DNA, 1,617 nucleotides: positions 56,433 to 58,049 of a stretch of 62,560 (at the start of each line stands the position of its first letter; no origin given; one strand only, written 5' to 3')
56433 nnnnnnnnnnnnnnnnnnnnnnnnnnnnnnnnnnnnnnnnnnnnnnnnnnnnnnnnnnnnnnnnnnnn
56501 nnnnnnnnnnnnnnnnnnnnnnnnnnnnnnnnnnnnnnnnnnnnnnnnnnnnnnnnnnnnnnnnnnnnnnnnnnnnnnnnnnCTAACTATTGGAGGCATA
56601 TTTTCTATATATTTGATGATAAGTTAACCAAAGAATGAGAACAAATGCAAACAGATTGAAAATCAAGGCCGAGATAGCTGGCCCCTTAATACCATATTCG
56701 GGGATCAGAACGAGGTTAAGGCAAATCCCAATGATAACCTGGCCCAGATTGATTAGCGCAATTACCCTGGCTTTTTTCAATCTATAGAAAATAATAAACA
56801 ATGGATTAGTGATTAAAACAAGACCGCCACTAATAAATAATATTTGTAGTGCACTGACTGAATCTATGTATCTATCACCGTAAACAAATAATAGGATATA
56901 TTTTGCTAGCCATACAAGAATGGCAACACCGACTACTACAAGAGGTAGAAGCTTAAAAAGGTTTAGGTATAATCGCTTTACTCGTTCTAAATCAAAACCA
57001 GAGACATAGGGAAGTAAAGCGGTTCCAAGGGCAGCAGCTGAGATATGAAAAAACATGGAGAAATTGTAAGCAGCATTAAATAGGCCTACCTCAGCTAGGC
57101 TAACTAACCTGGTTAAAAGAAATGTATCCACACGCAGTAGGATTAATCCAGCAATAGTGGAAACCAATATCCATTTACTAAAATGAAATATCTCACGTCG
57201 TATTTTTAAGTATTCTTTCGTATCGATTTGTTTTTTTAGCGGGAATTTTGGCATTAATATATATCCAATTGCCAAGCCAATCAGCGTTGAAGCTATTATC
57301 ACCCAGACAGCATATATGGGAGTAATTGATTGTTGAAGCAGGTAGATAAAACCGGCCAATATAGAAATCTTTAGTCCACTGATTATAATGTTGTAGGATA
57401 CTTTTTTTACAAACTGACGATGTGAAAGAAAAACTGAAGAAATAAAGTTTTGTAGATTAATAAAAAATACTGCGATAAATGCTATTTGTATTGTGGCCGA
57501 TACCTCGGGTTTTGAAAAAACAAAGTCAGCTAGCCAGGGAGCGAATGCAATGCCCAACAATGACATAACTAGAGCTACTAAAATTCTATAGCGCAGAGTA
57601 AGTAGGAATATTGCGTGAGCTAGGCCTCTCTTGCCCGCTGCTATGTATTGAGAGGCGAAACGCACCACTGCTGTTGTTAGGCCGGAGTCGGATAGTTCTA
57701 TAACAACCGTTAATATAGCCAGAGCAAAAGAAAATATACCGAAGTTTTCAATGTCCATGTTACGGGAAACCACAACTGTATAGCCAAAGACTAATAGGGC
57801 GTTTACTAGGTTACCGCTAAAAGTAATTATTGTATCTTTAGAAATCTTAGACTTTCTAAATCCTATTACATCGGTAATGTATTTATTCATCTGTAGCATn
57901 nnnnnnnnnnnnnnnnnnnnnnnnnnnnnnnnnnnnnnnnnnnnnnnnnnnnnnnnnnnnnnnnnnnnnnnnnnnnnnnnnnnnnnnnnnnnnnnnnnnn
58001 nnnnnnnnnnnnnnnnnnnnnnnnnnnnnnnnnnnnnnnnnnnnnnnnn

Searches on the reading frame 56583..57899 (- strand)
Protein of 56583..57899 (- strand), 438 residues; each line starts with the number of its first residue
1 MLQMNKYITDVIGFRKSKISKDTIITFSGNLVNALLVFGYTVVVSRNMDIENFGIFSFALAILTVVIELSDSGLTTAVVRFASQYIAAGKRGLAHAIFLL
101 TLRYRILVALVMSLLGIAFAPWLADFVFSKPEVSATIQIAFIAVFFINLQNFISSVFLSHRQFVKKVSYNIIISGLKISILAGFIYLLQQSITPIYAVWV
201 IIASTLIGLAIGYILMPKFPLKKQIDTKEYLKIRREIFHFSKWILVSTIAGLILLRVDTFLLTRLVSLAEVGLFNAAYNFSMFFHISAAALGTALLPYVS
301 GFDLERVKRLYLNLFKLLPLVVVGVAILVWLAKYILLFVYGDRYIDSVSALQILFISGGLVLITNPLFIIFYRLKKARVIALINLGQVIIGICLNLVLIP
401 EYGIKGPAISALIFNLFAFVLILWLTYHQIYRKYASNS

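Call 107: search_protein_families(library=pfam, proteins=[window:56583-57899:-], max_evalue=0.001)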
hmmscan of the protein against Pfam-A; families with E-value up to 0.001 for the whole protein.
window:56583-57899:- (438 aa): 3 families
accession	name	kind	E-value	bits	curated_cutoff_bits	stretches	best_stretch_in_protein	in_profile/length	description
PF01943.22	Polysacc_synt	-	2.1e-27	96.7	28.2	1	21-300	3-271/274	Polysaccharide biosynthesis protein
PF13440.11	Polysacc_synt_3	-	5.4e-15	55.8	23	1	44-348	2-292/293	Polysaccharide biosynthesis protein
PF01554.23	MatE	-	0.00093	19.4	24.9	1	41-172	17-150/161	MatE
